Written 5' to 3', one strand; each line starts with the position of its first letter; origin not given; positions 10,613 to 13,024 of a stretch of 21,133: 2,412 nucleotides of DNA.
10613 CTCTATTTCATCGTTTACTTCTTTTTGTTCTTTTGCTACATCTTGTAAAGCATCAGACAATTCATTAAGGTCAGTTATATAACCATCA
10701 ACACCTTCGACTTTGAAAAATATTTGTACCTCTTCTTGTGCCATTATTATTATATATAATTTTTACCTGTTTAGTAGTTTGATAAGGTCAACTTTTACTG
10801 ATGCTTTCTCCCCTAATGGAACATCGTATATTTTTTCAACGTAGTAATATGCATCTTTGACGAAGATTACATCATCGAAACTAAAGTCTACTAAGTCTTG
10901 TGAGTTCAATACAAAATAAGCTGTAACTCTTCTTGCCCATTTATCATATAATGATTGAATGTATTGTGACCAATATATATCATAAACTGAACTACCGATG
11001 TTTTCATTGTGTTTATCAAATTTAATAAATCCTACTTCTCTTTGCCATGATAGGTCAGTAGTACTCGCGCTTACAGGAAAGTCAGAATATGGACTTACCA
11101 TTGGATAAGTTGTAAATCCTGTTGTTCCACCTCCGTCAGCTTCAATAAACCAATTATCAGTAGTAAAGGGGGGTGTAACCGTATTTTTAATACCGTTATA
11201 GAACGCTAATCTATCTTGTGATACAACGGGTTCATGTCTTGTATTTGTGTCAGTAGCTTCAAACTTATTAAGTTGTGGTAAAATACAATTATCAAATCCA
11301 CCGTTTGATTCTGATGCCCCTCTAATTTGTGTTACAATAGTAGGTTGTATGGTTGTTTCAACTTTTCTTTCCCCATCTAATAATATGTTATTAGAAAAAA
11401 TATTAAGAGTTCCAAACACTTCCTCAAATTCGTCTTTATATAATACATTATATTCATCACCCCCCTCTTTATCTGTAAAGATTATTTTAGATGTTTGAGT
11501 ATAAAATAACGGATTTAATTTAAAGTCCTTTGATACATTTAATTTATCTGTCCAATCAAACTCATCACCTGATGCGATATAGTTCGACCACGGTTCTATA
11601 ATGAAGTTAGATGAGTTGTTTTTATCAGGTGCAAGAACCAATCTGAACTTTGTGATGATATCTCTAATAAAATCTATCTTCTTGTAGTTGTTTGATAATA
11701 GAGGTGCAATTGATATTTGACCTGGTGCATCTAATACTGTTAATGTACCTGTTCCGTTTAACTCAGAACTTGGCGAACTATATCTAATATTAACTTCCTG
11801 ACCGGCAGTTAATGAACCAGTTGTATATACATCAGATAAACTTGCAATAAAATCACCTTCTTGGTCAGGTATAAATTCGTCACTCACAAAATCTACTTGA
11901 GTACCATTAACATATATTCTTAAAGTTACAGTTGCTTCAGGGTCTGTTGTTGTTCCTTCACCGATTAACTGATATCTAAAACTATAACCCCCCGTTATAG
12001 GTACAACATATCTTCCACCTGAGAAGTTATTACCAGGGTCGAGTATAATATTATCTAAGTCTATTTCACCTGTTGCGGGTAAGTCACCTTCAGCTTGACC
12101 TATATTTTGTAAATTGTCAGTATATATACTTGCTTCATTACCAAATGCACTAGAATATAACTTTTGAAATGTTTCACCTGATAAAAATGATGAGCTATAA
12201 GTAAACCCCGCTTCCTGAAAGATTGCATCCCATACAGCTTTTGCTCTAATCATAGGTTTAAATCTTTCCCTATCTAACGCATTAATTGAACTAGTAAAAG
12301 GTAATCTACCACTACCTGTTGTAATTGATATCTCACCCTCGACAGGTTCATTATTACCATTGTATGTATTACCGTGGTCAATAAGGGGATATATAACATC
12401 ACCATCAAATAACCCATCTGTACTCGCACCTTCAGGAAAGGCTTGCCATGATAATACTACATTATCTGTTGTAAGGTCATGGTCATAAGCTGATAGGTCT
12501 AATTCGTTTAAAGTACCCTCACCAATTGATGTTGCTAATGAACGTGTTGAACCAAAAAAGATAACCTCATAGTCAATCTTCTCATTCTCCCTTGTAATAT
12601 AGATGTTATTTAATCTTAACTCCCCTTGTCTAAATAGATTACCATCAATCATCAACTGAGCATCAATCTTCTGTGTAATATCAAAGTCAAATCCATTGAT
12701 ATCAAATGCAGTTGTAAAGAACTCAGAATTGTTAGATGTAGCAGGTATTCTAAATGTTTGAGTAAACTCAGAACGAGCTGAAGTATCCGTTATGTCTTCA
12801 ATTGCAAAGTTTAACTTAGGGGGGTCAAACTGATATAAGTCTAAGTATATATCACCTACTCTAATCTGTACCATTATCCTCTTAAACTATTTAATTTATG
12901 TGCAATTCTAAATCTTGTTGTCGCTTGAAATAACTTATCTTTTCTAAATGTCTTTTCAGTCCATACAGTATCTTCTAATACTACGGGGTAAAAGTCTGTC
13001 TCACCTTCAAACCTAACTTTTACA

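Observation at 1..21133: Complete ~21.0-kb unidirectional tailed-phage genome with no recognisable replication, integration or endolysin gene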

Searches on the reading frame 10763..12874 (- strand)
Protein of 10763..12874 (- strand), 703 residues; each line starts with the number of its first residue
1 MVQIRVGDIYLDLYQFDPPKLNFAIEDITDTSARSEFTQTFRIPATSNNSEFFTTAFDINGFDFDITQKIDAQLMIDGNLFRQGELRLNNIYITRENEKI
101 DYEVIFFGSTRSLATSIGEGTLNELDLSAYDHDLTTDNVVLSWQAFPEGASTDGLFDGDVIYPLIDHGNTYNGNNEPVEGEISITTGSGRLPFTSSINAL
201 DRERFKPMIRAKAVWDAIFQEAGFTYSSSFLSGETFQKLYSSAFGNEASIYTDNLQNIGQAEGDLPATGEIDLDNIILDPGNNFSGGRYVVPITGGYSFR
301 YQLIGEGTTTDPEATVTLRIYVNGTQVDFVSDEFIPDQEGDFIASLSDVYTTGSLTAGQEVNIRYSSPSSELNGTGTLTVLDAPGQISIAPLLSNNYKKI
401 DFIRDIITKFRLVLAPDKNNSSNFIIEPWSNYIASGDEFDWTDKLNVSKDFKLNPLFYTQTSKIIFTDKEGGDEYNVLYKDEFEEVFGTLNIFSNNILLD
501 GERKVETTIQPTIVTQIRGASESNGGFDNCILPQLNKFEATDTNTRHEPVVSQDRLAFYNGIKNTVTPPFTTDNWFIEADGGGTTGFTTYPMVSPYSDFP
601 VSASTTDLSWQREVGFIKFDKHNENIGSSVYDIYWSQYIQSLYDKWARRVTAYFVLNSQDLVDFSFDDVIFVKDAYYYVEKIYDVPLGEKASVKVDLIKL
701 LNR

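Call 7: search_protein_families(library=pfam, max_evalue=0.01, proteins=[window:10763-12874:-])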
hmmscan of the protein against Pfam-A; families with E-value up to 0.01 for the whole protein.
window:10763-12874:- (703 aa): 0 families

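Call 10: search_protein_families(library=phrogs, max_evalue=0.01, proteins=[window:10763-12874:-])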
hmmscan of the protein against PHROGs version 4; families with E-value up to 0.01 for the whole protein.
window:10763-12874:- (703 aa): 0 families

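Call 37: search_solved_structures(query=A3, max_evalue=10)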
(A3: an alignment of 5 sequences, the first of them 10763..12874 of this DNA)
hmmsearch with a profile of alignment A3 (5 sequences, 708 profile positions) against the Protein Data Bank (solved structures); distinct sequences matched with E-value up to 10: 2.
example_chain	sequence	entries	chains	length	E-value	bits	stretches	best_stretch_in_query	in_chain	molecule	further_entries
5bzd_B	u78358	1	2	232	1.5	10.3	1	631-652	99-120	5G8 HIV Antibody heavy chain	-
5bzw_B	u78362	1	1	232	1.7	10.2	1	631-652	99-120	2B3 HIV Antibody heavy chain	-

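Call 90: find_homologous_proteins(query=window:10763-12874:-, max_evalue=0.001)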
Query window:10763-12874:- (703 aa): 201 proteins with E <= 0.001 among 8000 candidates; the best 120 are listed.
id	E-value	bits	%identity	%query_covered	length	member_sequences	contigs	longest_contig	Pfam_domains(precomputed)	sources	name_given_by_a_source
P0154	0.0e+0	1547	97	100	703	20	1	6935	-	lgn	-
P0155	0.0e+0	1509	94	100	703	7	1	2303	-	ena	-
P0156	0.0e+0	1271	82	100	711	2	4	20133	-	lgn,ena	-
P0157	0.0e+0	1222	79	100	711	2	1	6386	-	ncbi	-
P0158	0.0e+0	1217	78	100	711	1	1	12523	-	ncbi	-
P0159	0.0e+0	1112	71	100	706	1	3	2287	-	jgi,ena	jgi:hypothetical protein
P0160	0.0e+0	1092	70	100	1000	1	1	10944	-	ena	-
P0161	0.0e+0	1073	71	100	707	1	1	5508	-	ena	-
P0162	0.0e+0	1070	70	100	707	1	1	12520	-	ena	-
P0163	0.0e+0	1068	70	100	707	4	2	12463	-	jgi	jgi:hypothetical protein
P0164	0.0e+0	1067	68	100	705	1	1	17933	-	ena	-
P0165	0.0e+0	1066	70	100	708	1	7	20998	-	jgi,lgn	jgi:hypothetical protein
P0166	0.0e+0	1047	68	100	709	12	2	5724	-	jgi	jgi:hypothetical protein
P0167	0.0e+0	1045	69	100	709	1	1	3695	-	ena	-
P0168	0.0e+0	1043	67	100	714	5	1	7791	-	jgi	-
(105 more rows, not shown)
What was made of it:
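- Homologues carry SprB and DUF285 modules (call 90).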

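Call 100: find_encoding_contigs(protein=P0165, flank=10000, max_places=3)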
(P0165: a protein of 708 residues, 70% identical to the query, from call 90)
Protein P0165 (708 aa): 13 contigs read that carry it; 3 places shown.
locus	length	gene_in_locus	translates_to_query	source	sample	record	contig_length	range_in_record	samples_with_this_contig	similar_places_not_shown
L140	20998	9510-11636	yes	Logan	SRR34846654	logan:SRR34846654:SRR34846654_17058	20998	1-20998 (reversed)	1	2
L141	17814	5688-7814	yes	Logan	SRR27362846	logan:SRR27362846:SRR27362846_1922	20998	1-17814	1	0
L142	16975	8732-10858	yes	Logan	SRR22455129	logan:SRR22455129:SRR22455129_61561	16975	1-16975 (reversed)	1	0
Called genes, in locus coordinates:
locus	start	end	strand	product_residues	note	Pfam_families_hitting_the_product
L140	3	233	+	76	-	?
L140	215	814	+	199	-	-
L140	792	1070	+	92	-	-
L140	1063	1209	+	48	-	-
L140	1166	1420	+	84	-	-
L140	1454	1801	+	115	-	PF18932:DUF5681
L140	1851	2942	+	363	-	PF03237:Terminase_6N, PF17289:Terminase_6C (weak)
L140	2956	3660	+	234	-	-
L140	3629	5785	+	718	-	-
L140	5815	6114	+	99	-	-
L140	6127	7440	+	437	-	-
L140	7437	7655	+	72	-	PF23987:Phage_holin_10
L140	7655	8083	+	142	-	-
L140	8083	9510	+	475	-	-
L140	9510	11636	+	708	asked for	-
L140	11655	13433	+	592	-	-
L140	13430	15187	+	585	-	PF12518:DUF3721 (weak), PF14550:Peptidase_S78_2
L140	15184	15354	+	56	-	-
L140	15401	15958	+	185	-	-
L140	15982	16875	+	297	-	-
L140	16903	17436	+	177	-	-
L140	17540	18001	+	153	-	-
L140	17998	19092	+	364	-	PF04860:Phage_portal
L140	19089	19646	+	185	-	PF20459:DUF6712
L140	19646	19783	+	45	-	-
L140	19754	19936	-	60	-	-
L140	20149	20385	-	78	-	-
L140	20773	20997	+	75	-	?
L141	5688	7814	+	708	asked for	-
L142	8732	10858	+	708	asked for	-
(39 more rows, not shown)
